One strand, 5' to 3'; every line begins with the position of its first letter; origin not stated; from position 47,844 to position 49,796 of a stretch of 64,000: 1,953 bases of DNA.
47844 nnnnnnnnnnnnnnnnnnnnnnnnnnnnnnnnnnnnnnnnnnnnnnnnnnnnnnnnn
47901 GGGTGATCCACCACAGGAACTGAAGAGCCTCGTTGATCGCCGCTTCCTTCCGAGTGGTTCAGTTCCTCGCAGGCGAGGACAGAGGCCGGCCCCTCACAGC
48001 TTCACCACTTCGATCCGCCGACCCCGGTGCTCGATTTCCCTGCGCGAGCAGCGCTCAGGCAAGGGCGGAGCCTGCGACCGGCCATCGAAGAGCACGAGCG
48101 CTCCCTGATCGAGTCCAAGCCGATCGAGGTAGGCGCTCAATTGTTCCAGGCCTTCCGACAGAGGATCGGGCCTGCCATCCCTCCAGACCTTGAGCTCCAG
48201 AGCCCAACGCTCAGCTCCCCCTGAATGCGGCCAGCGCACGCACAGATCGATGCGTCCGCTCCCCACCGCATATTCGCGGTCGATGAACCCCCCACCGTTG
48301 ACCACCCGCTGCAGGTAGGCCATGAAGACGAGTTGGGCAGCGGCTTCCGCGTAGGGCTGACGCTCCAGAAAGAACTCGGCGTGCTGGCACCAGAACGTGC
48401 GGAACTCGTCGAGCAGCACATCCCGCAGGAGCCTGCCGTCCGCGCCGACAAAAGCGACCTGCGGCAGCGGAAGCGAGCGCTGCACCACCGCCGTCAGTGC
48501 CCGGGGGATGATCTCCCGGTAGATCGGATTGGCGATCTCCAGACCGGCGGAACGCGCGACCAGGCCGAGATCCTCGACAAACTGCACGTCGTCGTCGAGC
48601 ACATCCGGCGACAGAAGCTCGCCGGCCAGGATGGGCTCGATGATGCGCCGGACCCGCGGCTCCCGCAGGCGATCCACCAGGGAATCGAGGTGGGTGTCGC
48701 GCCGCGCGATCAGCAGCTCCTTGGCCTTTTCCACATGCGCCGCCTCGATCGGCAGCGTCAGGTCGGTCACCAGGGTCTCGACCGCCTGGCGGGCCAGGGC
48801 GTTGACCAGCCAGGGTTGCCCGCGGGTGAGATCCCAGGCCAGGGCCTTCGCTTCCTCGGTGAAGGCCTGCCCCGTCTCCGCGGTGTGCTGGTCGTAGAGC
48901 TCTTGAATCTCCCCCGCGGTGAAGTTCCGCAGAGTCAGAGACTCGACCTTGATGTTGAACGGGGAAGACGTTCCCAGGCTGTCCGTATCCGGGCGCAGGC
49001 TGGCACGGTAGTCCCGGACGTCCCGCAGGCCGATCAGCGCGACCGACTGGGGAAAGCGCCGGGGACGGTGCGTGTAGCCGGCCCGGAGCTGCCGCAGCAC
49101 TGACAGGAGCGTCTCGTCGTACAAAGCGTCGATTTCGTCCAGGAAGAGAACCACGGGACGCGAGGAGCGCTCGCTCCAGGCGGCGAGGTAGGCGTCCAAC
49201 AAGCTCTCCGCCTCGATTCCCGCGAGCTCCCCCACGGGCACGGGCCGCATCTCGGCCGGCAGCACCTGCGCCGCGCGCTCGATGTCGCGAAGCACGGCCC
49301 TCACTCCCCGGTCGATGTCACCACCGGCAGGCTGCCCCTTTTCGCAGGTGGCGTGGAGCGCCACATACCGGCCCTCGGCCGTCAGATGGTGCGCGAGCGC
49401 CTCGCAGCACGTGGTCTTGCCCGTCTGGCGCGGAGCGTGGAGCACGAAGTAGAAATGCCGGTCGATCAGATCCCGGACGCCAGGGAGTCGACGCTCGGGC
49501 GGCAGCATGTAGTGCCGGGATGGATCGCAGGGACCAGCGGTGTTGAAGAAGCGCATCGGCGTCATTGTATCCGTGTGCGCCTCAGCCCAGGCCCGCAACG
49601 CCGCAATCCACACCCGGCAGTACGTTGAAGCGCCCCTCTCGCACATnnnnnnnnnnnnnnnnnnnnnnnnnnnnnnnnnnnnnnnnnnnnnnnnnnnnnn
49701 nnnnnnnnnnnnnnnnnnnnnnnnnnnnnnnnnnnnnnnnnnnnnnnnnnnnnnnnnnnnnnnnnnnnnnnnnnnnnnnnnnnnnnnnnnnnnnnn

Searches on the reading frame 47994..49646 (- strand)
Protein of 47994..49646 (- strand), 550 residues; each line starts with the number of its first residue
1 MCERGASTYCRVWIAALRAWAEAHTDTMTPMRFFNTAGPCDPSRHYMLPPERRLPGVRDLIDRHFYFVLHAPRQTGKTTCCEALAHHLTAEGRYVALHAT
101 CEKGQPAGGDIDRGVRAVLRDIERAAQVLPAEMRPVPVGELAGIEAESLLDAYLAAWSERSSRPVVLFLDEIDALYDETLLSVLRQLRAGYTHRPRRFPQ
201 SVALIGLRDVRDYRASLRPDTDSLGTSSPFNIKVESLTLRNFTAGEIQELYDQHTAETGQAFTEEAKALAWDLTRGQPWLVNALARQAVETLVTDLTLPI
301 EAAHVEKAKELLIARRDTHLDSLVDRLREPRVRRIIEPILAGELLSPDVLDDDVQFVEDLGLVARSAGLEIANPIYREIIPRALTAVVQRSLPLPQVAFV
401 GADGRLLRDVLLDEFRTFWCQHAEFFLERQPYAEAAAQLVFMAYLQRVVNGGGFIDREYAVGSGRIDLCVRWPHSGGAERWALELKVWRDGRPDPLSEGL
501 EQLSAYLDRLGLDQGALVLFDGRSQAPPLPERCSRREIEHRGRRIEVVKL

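Call 63: search_protein_families(library=pfam, proteins=[window:47994-49646:-], max_evalue=0.001)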
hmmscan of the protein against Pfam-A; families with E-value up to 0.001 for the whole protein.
window:47994-49646:- (550 aa): 7 families
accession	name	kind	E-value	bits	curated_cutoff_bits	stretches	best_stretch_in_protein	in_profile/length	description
PF13191.12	AAA_16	-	2e-09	38.6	32.6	1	67-187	27-155/167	AAA ATPase domain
PF13401.12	AAA_22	-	9.5e-08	32.9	27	1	68-212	9-128/130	AAA domain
PF00004.35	AAA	-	1e-06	29.6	21.2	1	68-179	2-73/131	ATPase family associated with various cellular activities (AAA)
PF14516.12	AAA_35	-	1.8e-05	24.1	27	1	70-283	37-238/331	AAA-like domain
PF08011.17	PDDEXK_9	-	4.5e-05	23.8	25.5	1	434-506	3-75/105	PD-(D/E)XK nuclease superfamily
PF24883.2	NPHP3_N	-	5.4e-05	23.9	24.8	1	66-187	24-149/164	Nephrocystin 3, N-terminal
PF13481.12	AAA_25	-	0.00018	21.6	27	0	49-176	18-156/195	AAA domain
